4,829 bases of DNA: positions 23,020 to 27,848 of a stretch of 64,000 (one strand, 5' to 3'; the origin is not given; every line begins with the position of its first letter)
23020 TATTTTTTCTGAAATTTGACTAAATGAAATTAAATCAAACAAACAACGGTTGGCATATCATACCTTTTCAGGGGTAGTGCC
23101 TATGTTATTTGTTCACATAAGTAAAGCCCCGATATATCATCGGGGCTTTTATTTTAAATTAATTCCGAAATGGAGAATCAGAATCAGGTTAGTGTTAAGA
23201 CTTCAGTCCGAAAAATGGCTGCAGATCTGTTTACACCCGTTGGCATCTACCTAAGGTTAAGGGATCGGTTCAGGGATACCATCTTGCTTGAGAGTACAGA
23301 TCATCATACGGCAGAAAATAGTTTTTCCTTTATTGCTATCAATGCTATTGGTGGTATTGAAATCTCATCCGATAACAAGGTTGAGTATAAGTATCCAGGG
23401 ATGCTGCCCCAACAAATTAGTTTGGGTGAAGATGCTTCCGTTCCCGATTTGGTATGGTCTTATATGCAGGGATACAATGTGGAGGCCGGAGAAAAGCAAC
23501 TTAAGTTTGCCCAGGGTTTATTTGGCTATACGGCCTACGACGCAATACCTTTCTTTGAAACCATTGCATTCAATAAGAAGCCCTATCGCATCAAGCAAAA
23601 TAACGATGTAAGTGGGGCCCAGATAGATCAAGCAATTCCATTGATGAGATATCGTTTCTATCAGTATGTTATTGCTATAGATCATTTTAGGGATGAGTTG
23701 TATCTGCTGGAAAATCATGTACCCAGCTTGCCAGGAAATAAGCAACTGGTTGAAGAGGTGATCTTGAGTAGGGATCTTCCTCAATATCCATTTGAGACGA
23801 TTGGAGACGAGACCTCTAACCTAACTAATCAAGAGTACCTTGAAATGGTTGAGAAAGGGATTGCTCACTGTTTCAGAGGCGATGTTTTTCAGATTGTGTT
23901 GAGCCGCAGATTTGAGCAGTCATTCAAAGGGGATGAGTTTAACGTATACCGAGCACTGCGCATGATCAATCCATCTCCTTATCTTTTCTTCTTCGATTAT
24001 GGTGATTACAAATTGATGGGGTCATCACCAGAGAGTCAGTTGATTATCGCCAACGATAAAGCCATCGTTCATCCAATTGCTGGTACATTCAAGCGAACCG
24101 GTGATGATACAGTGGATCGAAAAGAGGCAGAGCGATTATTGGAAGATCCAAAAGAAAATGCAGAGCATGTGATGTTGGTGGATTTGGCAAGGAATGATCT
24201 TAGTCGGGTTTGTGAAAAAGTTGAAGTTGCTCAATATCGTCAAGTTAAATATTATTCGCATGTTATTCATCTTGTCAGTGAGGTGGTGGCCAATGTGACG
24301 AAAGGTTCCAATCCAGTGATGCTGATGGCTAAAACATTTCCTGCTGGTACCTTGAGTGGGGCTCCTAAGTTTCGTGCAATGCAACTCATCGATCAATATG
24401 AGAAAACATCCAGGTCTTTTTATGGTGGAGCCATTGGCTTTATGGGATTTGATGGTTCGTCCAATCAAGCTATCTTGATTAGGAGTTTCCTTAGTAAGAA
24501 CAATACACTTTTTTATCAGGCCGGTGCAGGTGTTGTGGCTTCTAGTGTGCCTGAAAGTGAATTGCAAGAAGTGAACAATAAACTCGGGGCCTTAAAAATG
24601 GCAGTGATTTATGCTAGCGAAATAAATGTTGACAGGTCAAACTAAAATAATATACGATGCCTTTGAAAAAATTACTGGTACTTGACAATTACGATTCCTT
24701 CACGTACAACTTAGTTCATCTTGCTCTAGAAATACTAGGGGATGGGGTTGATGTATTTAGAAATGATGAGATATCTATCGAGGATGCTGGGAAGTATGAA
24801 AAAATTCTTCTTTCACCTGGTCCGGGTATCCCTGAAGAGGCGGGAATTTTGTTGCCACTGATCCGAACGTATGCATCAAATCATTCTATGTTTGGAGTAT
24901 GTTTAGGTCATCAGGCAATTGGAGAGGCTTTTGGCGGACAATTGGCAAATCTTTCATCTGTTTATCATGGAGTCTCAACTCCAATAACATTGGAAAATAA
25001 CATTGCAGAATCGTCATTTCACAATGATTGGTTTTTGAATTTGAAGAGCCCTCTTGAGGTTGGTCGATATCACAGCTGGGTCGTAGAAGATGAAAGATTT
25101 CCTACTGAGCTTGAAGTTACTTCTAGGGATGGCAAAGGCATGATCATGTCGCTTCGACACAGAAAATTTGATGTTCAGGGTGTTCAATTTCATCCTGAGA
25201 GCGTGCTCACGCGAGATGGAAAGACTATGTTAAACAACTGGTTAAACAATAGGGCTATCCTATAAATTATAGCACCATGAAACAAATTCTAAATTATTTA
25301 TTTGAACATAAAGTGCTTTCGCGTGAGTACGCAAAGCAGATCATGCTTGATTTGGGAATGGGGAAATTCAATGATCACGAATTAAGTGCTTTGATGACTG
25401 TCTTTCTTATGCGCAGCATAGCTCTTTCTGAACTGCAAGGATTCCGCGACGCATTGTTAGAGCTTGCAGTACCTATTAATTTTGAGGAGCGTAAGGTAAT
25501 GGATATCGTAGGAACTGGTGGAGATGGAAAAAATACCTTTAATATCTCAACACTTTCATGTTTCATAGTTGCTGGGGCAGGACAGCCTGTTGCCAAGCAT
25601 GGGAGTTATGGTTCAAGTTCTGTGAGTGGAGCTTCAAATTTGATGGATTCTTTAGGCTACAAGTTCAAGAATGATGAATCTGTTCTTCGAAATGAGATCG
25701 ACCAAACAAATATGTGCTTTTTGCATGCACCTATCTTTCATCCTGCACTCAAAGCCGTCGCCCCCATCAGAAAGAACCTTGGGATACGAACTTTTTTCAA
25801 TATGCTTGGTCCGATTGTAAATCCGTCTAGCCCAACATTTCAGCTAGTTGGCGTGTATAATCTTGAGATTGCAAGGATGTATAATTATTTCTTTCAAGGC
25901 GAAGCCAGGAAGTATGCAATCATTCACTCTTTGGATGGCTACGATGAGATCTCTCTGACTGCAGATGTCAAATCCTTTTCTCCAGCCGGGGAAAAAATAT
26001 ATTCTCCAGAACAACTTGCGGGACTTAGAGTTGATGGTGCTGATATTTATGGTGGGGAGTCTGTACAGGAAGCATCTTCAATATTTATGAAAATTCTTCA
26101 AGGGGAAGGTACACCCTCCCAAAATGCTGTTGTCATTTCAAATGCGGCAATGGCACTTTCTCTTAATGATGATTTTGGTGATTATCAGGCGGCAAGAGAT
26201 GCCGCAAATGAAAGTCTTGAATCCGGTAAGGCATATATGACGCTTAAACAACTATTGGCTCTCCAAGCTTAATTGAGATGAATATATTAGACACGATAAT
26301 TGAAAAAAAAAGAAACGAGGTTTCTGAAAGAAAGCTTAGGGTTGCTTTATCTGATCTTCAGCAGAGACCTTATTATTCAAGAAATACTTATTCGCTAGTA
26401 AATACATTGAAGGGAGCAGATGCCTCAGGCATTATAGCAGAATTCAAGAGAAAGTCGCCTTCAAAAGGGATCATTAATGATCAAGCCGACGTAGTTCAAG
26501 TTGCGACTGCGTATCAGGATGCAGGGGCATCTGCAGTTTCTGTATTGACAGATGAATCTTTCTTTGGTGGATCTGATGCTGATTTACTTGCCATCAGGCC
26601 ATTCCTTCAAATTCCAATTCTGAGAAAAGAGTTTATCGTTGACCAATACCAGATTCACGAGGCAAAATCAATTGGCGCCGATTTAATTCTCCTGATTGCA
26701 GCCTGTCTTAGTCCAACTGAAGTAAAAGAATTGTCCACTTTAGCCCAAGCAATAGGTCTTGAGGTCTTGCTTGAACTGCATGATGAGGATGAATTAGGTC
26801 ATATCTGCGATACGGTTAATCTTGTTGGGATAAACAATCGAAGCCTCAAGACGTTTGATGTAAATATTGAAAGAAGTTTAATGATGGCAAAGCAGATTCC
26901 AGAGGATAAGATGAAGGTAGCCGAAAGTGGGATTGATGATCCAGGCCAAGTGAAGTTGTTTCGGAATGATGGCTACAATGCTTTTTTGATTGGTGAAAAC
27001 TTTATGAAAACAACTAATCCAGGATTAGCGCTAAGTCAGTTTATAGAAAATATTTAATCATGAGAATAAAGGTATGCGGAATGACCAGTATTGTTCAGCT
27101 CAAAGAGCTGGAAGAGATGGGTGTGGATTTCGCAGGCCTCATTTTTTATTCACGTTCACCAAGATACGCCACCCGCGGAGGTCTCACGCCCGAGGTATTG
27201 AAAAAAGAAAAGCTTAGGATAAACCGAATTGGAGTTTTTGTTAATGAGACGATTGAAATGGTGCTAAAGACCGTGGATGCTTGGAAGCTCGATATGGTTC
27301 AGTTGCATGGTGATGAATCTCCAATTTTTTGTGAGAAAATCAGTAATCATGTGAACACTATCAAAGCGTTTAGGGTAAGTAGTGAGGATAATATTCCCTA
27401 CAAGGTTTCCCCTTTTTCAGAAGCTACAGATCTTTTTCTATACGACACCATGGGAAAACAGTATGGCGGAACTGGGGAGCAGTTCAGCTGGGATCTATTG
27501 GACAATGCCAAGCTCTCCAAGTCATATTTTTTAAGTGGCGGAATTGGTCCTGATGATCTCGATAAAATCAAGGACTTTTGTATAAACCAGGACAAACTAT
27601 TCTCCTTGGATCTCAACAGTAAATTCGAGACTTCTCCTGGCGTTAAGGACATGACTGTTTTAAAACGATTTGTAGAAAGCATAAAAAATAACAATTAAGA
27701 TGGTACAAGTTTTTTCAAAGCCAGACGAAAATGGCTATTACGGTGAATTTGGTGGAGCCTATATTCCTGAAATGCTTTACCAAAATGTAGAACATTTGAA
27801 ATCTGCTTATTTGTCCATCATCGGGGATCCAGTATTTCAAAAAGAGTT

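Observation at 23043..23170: Candidate dual Trp/His-sensing attenuator with a WH leader peptide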

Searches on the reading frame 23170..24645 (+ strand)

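Call 6: search_protein_families(library=ncbifam, proteins=[window:23170-24645:+], max_evalue=1e-10)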
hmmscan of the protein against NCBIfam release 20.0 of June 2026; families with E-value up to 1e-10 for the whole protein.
window:23170-24645:+ (491 aa): 26 families (the best 25 are shown)
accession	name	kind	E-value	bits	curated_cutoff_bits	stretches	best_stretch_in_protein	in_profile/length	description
TIGR00564.1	trpE_most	equivalog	4.4e-115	385.3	517.7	1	19-478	2-453/455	anthranilate synthase component I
TIGR01820.1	TrpE-arch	equivalog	4.4e-107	359.2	512.05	1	23-479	1-448/449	anthranilate synthase component I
NF010086.0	PRK13571.1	equivalog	9.5e-103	344.4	693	1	212-485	222-503/510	anthranilate synthase component I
NF010087.0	PRK13572.1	equivalog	3.8e-83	279.6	580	1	18-478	6-430/435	anthranilate synthase component I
NF010079.0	PRK13564.1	equivalog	3.3e-78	263.7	471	1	204-483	228-515/521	anthranilate synthase component 1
NF010089.0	PRK13574.1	equivalog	9.9e-77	258.7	527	1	34-479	23-418/421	anthranilate synthase component I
NF006563.0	PRK09070.1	equivalog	2.6e-73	247.2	514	1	35-472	23-437/447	aminodeoxychorismate synthase component I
TIGR01824.1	PabB-clade2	equivalog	2.5e-72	244.1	408.55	1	155-475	27-355/355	aminodeoxychorismate synthase, component I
NF004610.0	PRK05940.1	equivalog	5.7e-68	229.8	568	1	166-483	139-463/467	anthranilate synthase component I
TIGR00565.1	trpE_proteo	equivalog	6.8e-68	229.7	494.65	1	215-479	220-493/498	anthranilate synthase component I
TIGR00553.1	pabB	equivalog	5.5e-67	226.2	328.4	1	190-471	42-325/329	aminodeoxychorismate synthase component I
NF010082.0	PRK13567.1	equivalog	1.6e-64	218.4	576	1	36-472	23-460/468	anthranilate synthase component I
NF010081.0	PRK13566.1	equivalog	1.9e-57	195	645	1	205-481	228-509/729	anthranilate synthase component I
NF005009.0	PRK06404.1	equivalog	2.1e-57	194.9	422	1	213-471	97-346/351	anthranilate synthase component I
NF012009.0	PRK15465.1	equivalog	2.3e-55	188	622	1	149-472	124-444/453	aminodeoxychorismate synthase component 1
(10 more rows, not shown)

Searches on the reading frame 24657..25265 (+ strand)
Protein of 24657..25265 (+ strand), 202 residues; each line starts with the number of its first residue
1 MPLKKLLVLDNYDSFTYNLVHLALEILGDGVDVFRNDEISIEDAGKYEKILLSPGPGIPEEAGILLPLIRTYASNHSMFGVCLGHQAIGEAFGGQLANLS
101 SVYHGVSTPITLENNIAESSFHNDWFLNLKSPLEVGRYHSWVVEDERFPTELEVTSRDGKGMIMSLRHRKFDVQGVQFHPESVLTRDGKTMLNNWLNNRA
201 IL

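Call 6: search_protein_families(library=ncbifam, proteins=[window:24657-25265:+], max_evalue=1e-10)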
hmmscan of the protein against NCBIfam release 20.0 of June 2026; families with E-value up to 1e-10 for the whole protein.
window:24657-25265:+ (202 aa): 19 families
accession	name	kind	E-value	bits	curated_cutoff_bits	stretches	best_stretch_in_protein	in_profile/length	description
NF011201.0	PRK14607.1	equivalog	2.1e-60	204.9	670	1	6-199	2-189/534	bifunctional anthranilate synthase component II/anthranilate phosphoribosyltransferase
NF005849.0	PRK07765.1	equivalog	7.2e-56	188.9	308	1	5-198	2-191/219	aminodeoxychorismate/anthranilate synthase component II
NF005946.0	PRK08007.1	equivalog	1.8e-51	174.3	332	1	6-197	2-186/187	aminodeoxychorismate synthase component 2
NF005799.0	PRK07649.1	equivalog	8.9e-51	172.2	327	1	6-198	2-187/195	aminodeoxychorismate/anthranilate synthase component II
NF005367.0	PRK06895.1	equivalog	1e-50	172.3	265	1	4-198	2-188/190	anthranilate synthase component II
TIGR00566.1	trpG_papA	subfamily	2.1e-49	167.9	121.05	1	6-197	2-191/192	glutamine amidotransferase of anthranilate synthase or aminodeoxychorismate synthase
NF005271.0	PRK06774.1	equivalog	2.8e-47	160.6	340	1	6-197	2-190/191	aminodeoxychorismate synthase component II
NF006462.0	PRK08857.1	equivalog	1.4e-45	155.3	345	1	6-198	2-192/193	aminodeoxychorismate/anthranilate synthase component II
NF010081.0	PRK13566.1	equivalog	2.7e-38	131.7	645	1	4-195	529-716/729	anthranilate synthase component I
TIGR01815.1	TrpE-clade3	equivalog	3.4e-34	117.9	739.15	1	4-192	517-698/717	anthranilate synthase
NF007073.0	PRK09522.1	equivalog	6e-34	117.8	738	1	5-196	3-187/531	bifunctional anthranilate synthase glutamate amidotransferase component TrpG/anthranilate phosphoribosyltransferase TrpD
NF041322.1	Anth_synII_Halo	equivalog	4.4e-33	114.5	320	1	8-198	1-189/190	anthranilate synthase component II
NF004169.0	PRK05637.1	equivalog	1.9e-27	96.2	332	1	6-194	5-201/210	anthranilate synthase component II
TIGR01823.1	PabB-fungal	equivalog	9e-27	93.6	442.55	1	5-197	7-202/742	aminodeoxychorismate synthase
NF001975.0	PRK00758.1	equivalog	1.9e-17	63.5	198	1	5-197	3-180/185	GMP synthase subunit A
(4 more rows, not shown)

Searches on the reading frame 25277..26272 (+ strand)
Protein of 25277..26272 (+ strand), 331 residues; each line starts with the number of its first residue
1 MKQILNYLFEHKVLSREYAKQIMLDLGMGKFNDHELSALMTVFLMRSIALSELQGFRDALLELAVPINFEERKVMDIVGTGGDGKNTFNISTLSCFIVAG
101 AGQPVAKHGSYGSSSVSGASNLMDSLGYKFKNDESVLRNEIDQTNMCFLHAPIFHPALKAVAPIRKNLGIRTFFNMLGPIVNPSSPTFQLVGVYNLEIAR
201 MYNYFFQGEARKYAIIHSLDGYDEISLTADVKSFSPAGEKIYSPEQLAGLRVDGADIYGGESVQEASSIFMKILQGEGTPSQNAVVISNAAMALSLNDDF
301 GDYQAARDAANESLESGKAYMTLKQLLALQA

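Call 6: search_protein_families(library=ncbifam, proteins=[window:25277-26272:+], max_evalue=1e-10)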
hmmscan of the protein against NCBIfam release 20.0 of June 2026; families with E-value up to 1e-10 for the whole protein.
window:25277-26272:+ (331 aa): 7 families
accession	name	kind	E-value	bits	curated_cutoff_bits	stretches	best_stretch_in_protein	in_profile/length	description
TIGR01245.1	trpD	equivalog_domain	1.5e-82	277.6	199.05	1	6-327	2-328/330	anthranilate phosphoribosyltransferase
NF011201.0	PRK14607.1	equivalog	5.1e-73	246.5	670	1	1-330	195-528/534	bifunctional anthranilate synthase component II/anthranilate phosphoribosyltransferase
NF007073.0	PRK09522.1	equivalog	2.4e-52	178.6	738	1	1-326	200-527/531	bifunctional anthranilate synthase glutamate amidotransferase component TrpG/anthranilate phosphoribosyltransferase TrpD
NF006564.0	PRK09071.1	equivalog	1.9e-16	59.9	257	1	12-196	28-211/335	glycosyl transferase family protein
NF005635.0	PRK07394.1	equivalog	1.5e-15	57.4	287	1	11-329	19-343/348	hypothetical protein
TIGR03327.1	AMP_phos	equivalog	2.6e-11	42.7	535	0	10-147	96-230/500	AMP phosphorylase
NF006005.0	PRK08136.1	equivalog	9.1e-11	41.6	185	0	13-214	19-223/314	DNA-binding protein YbiB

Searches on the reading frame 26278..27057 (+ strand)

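Call 6: search_protein_families(library=ncbifam, proteins=[window:26278-27057:+], max_evalue=1e-10)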
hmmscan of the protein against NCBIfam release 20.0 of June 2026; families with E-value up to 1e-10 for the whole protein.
window:26278-27057:+ (259 aa): 14 families
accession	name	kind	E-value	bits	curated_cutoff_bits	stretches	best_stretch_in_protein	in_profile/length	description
NF001377.0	PRK00278.2-4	equivalog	2.1e-84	282.8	260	1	1-257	1-257/259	indole-3-glycerol phosphate synthase TrpC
NF001373.0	PRK00278.1-6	equivalog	1.7e-81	273.2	317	1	2-256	3-261/263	indole-3-glycerol phosphate synthase TrpC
NF001378.0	PRK00278.2-5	equivalog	2.7e-68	230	360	1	3-255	2-258/263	indole-3-glycerol phosphate synthase TrpC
NF001370.0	PRK00278.1-2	equivalog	5.1e-68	229.2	348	1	2-247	3-252/266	indole-3-glycerol phosphate synthase TrpC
NF001369.0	PRK00278.1-1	equivalog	3.6e-67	226.3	329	1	1-256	3-258/271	indole-3-glycerol phosphate synthase TrpC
NF001372.0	PRK00278.1-4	subfamily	6.6e-67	225.7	370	1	2-257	30-293/295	indole-3-glycerol phosphate synthase TrpC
NF001371.0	PRK00278.1-3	equivalog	7.8e-66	222.1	307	1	1-251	2-247/255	indole-3-glycerol phosphate synthase TrpC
NF001375.0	PRK00278.2-2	equivalog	1.5e-65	221.1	360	1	3-254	1-246/255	indole-3-glycerol phosphate synthase TrpC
NF006945.0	PRK09427.1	equivalog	1.5e-61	208.3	380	1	2-255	8-257/461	bifunctional indole-3-glycerol-phosphate synthase TrpC/phosphoribosylanthranilate isomerase TrpF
NF001374.0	PRK00278.2-1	equivalog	4.3e-53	180.2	258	1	18-246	16-241/249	indole-3-glycerol phosphate synthase TrpC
NF010562.0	PRK13957.1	equivalog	3.3e-52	177.1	414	1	2-247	8-243/252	indole-3-glycerol-phosphate synthase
NF001376.0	PRK00278.2-3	equivalog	6.2e-51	173.3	284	1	39-257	34-253/255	indole-3-glycerol phosphate synthase TrpC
NF010375.0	PRK13802.1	equivalog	3e-49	167.7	1386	1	1-255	1-256/695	bifunctional indole-3-glycerol phosphate synthase/tryptophan synthase subunit beta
NF041303.1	Indglycph_syn_Halo_TrpC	equivalog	1.2e-41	142.7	380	1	34-245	28-239/250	indole-3-glycerol phosphate synthase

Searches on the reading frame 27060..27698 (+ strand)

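Call 6: search_protein_families(library=ncbifam, proteins=[window:27060-27698:+], max_evalue=1e-10)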
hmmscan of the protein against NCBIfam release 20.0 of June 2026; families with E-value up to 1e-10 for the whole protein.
window:27060-27698:+ (212 aa): 12 families
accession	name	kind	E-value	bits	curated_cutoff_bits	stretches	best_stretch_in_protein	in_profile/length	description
NF002298.0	PRK01222.1-4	equivalog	2e-46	158.3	215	1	1-211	3-205/209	phosphoribosylanthranilate isomerase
NF006945.0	PRK09427.1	equivalog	3.6e-38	131.3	380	1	3-210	262-460/461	bifunctional indole-3-glycerol-phosphate synthase TrpC/phosphoribosylanthranilate isomerase TrpF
NF002295.0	PRK01222.1-1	equivalog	7.5e-36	123.6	216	1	2-210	4-212/219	phosphoribosylanthranilate isomerase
NF010376.0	PRK13803.1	equivalog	1.5e-34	119.9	819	1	1-211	5-208/600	bifunctional phosphoribosylanthranilate isomerase/tryptophan synthase subunit beta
NF002299.0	PRK01222.1-6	equivalog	9.5e-33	113.4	231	1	2-210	19-227/231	phosphoribosylanthranilate isomerase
NF010563.0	PRK13958.1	equivalog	4.8e-30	104.6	234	1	1-211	1-206/210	phosphoribosylanthranilate isomerase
NF002300.0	PRK01222.1-7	equivalog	1.8e-26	93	212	1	1-210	2-193/195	phosphoribosylanthranilate isomerase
NF002297.0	PRK01222.1-3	equivalog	8e-25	87.5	259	1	1-209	1-200/204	phosphoribosylanthranilate isomerase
NF002301.0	PRK01222.2-1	equivalog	2.5e-22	79.5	232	1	2-210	4-211/217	phosphoribosylanthranilate isomerase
NF002296.0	PRK01222.1-2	equivalog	2.9e-22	79.6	270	1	2-210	9-214/221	phosphoribosylanthranilate isomerase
NF002302.0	PRK01222.2-2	equivalog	6e-22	78.9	172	1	1-210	1-188/193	phosphoribosylanthranilate isomerase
NF002303.0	PRK01222.2-3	equivalog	1.4e-17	63.9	224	1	1-210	1-202/208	phosphoribosylanthranilate isomerase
